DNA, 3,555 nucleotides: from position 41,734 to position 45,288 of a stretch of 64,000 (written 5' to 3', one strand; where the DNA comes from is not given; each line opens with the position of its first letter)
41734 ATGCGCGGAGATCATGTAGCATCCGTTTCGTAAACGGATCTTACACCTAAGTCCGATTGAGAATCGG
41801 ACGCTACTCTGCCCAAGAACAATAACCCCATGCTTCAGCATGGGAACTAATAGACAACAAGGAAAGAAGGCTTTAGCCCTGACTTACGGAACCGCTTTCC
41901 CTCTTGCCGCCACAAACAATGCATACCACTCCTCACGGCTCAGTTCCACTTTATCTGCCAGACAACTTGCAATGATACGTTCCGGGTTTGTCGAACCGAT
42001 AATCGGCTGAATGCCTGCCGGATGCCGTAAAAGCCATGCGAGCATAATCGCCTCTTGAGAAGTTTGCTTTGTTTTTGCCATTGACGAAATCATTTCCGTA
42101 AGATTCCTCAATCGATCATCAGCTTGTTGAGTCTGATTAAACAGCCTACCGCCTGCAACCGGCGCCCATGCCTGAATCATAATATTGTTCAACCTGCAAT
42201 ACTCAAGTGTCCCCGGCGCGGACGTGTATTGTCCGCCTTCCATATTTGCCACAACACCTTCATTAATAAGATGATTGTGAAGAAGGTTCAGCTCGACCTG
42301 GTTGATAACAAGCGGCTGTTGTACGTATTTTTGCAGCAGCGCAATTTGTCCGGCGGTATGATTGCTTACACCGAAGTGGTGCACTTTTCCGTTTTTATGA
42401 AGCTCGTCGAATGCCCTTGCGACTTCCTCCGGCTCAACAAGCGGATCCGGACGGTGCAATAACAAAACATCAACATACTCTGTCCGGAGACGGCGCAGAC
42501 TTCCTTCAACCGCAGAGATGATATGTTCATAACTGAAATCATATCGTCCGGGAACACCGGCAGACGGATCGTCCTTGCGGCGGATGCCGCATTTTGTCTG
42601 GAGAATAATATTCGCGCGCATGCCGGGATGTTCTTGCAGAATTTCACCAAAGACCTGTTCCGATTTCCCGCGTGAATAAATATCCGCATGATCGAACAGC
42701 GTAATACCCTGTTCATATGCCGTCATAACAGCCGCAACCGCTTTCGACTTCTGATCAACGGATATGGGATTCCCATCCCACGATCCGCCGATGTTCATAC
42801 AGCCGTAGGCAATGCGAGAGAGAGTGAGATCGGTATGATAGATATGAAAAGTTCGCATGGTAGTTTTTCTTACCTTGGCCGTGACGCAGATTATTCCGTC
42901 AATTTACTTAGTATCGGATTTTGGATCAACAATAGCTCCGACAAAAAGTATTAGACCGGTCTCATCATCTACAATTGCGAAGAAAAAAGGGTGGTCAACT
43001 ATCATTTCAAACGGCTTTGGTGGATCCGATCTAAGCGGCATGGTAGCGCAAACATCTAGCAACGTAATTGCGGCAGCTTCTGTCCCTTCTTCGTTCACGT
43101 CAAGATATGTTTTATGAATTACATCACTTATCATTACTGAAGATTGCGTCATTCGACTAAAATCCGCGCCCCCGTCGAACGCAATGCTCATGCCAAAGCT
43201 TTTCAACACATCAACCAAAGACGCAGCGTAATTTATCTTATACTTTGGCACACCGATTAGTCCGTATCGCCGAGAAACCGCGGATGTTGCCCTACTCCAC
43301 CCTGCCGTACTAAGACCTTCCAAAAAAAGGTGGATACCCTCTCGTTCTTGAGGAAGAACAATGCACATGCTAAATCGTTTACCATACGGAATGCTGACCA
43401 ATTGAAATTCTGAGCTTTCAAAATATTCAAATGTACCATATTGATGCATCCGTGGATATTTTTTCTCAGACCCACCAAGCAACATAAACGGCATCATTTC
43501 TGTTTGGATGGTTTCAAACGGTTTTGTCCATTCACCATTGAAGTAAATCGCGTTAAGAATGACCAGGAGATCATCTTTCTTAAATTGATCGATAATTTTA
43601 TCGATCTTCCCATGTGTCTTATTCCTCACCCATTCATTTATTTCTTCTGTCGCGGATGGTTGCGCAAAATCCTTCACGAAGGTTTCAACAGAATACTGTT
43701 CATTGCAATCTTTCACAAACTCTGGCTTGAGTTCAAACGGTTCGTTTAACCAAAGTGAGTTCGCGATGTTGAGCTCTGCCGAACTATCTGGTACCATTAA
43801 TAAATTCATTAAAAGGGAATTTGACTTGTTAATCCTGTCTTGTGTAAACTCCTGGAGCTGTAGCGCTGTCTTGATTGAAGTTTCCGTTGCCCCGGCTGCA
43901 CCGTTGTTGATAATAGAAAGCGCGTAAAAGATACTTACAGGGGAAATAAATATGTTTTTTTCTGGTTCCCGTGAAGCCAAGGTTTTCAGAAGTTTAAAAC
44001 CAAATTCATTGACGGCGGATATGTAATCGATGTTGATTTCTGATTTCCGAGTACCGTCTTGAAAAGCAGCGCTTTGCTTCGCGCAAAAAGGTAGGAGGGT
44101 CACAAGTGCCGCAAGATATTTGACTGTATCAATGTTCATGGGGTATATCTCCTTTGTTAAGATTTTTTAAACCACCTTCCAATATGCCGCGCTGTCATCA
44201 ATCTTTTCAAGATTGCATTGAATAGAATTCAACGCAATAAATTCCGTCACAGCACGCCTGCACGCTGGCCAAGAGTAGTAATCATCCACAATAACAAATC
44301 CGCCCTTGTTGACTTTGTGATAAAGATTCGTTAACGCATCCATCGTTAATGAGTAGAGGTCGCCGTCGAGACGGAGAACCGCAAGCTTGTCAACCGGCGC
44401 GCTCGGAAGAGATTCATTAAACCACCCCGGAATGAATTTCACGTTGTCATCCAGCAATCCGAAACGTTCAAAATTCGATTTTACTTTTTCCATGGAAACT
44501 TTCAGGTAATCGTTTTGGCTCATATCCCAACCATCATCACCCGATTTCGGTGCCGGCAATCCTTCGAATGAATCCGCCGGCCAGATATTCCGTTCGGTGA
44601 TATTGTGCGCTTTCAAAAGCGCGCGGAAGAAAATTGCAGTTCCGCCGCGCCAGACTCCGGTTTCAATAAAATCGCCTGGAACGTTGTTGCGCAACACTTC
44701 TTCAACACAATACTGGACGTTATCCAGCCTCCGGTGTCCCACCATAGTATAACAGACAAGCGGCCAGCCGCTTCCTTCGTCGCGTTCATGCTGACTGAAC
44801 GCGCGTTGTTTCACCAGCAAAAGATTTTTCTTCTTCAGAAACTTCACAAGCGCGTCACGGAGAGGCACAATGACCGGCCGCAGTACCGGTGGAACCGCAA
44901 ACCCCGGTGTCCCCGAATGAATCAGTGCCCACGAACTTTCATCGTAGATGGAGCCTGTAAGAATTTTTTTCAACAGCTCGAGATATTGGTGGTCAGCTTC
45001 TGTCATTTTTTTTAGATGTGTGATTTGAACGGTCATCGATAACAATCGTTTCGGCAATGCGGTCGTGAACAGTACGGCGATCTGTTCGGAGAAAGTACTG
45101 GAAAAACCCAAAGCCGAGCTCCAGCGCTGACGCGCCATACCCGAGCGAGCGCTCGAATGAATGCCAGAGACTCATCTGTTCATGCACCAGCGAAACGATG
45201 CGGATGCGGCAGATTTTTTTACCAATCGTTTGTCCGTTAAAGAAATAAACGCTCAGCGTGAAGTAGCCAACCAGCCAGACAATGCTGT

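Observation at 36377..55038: Candidate new signalling circuit: FG-GAP receptor kinase, GAF-sigma54 activator, enhancer promoter, T9SS propeller operon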

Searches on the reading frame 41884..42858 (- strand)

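Call 6: search_protein_families(library=pfam, proteins=[window:41884-42858:-], max_evalue=0.01)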
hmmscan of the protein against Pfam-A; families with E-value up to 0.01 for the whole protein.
window:41884-42858:- (324 aa): 1 family
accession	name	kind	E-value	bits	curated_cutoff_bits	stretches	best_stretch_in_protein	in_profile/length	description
PF00248.27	Aldo_ket_red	-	4e-58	197.2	24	1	15-312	1-284/291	Aldo/keto reductase family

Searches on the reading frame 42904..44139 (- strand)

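Call 6: search_protein_families(library=pfam, proteins=[window:42904-44139:-], max_evalue=0.01)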
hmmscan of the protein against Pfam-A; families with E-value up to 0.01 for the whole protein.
window:42904-44139:- (411 aa): 1 family
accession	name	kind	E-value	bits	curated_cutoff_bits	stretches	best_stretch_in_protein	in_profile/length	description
PF00079.25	Serpin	-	3.8e-107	359.2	27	1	42-406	2-370/370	Serpin (serine protease inhibitor)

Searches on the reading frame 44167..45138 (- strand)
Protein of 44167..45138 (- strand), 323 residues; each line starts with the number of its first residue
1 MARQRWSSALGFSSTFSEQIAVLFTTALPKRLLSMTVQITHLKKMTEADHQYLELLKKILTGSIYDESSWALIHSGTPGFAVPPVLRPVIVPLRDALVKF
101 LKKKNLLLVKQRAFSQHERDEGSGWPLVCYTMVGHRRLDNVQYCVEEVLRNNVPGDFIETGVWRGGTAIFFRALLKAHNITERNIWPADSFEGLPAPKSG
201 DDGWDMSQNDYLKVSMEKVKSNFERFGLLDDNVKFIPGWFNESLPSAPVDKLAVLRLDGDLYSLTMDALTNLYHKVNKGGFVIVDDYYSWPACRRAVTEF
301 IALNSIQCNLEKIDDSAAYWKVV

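Call 6: search_protein_families(library=pfam, proteins=[window:44167-45138:-], max_evalue=0.01)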
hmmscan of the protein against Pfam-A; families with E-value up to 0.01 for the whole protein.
window:44167-45138:- (323 aa): 2 families
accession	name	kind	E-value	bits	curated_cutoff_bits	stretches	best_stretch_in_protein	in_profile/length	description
PF05711.17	TylF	-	1.6e-95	319.8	23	1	50-321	2-263/264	Macrocin-O-methyltransferase (TylF)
PF13578.12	Methyltransf_24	-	1.6e-08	35.8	26.3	1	158-287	1-105/105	Methyltransferase domain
